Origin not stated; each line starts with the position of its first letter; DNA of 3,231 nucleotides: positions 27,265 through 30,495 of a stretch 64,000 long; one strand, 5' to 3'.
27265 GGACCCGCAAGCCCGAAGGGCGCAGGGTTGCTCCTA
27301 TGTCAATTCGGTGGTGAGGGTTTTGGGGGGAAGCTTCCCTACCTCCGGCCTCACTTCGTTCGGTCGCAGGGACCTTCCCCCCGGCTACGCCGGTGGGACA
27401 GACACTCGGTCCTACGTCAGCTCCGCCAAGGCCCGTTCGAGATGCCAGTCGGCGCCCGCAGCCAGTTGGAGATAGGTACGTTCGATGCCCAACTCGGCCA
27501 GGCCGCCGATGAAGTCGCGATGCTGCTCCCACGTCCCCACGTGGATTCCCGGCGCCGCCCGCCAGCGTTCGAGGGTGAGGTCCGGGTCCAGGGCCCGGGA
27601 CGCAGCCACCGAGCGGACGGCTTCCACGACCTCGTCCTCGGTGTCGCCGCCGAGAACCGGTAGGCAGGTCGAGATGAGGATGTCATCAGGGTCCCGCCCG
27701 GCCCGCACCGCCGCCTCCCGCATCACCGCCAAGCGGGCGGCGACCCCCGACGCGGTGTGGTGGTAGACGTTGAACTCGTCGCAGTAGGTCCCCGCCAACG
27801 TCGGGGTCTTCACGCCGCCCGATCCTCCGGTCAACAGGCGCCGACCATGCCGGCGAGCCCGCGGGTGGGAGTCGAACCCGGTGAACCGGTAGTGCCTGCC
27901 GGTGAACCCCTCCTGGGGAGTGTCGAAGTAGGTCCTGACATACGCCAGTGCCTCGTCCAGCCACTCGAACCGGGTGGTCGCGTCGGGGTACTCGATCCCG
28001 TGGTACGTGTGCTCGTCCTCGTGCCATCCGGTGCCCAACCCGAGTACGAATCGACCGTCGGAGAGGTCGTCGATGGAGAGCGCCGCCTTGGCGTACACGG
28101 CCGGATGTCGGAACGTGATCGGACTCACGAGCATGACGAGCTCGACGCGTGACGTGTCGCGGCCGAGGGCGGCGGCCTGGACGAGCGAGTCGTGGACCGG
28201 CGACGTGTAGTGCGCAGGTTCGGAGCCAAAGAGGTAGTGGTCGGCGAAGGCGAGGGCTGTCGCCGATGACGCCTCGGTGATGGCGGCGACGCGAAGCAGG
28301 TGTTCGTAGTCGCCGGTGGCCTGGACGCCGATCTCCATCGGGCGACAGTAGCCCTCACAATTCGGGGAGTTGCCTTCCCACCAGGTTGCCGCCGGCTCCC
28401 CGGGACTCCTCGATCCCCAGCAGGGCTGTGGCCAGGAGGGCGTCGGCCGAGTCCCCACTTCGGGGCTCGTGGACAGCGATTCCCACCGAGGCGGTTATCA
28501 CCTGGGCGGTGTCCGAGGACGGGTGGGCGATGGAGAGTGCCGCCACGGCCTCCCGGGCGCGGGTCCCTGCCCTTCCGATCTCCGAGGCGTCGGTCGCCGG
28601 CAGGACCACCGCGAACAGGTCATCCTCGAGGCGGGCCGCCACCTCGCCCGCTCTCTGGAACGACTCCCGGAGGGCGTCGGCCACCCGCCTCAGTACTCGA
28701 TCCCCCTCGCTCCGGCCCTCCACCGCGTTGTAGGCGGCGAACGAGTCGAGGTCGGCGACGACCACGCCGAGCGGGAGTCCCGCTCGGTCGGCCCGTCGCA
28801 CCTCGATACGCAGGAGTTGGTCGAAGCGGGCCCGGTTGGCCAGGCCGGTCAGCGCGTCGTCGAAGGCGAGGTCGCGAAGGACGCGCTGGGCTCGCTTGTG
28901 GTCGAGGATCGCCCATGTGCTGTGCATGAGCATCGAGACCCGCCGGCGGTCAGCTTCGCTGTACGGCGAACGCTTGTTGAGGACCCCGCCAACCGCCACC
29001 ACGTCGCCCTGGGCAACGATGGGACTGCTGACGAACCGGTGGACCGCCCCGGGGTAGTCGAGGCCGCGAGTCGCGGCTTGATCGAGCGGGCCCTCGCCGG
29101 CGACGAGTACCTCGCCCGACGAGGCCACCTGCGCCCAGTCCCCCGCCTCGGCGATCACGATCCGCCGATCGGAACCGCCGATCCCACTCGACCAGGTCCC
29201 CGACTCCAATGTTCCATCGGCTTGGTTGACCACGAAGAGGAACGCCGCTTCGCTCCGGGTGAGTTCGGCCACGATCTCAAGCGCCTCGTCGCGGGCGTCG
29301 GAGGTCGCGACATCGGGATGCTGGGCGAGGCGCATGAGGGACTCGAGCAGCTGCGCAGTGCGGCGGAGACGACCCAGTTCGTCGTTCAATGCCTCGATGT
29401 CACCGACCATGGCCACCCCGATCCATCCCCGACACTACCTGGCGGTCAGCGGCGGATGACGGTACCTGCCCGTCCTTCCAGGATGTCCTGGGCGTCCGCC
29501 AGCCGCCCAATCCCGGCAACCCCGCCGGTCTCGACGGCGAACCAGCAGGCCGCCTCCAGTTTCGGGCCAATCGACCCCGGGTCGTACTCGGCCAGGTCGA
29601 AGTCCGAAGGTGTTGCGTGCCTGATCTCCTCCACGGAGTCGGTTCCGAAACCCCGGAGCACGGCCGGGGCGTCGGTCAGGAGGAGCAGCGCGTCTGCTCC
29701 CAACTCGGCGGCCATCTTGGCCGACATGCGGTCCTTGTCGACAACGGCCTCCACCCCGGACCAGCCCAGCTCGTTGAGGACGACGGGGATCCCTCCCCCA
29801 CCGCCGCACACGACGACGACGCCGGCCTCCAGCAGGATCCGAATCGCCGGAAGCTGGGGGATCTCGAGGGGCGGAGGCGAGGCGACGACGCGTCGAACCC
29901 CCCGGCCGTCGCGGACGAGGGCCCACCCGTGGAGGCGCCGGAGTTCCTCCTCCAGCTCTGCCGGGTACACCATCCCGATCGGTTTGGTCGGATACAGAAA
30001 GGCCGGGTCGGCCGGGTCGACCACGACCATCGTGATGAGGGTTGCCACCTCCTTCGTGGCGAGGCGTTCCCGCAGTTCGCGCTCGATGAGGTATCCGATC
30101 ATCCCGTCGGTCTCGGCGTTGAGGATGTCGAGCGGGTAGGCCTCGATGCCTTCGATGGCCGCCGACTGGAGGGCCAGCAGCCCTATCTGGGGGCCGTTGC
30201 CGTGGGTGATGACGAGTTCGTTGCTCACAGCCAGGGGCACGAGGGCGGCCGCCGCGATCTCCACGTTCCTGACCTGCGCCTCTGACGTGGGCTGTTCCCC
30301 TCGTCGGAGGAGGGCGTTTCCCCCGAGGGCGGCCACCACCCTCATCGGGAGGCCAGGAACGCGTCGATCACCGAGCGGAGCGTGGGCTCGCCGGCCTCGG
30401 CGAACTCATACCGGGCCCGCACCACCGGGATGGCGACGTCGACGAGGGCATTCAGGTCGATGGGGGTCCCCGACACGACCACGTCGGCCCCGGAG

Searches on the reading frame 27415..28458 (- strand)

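Call 40: search_protein_families(library=pfam, proteins=[window:27415-28458:-], max_evalue=0.0001)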
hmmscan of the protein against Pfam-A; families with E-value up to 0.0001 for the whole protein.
window:27415-28458:- (348 aa): 1 family
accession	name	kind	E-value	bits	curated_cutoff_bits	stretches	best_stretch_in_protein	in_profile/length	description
PF00296.26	Bac_luciferase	-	2.6e-37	129.3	27.9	1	46-286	16-246/314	Luciferase-like monooxygenase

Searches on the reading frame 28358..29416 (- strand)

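Call 40: search_protein_families(library=pfam, proteins=[window:28358-29416:-], max_evalue=0.0001)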
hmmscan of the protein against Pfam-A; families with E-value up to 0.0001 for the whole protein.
window:28358-29416:- (353 aa): 3 families
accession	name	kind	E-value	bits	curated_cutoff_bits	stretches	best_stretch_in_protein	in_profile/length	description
PF00990.26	GGDEF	-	3.9e-32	111.7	23.8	1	186-338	3-154/161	Diguanylate cyclase, GGDEF domain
PF13185.12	GAF_2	-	8.7e-09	36.1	28.6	1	43-172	9-136/136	GAF domain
PF01590.32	GAF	-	3e-05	25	22.4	1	43-165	7-127/133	GAF domain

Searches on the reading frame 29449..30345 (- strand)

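Call 40: search_protein_families(library=pfam, proteins=[window:29449-30345:-], max_evalue=0.0001)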
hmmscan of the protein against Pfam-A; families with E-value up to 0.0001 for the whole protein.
window:29449-30345:- (299 aa): 1 family
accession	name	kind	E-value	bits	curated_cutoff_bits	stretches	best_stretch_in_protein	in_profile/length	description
PF00696.33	AA_kinase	-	1.2e-16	61.6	24.9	1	1-272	1-225/234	Amino acid kinase family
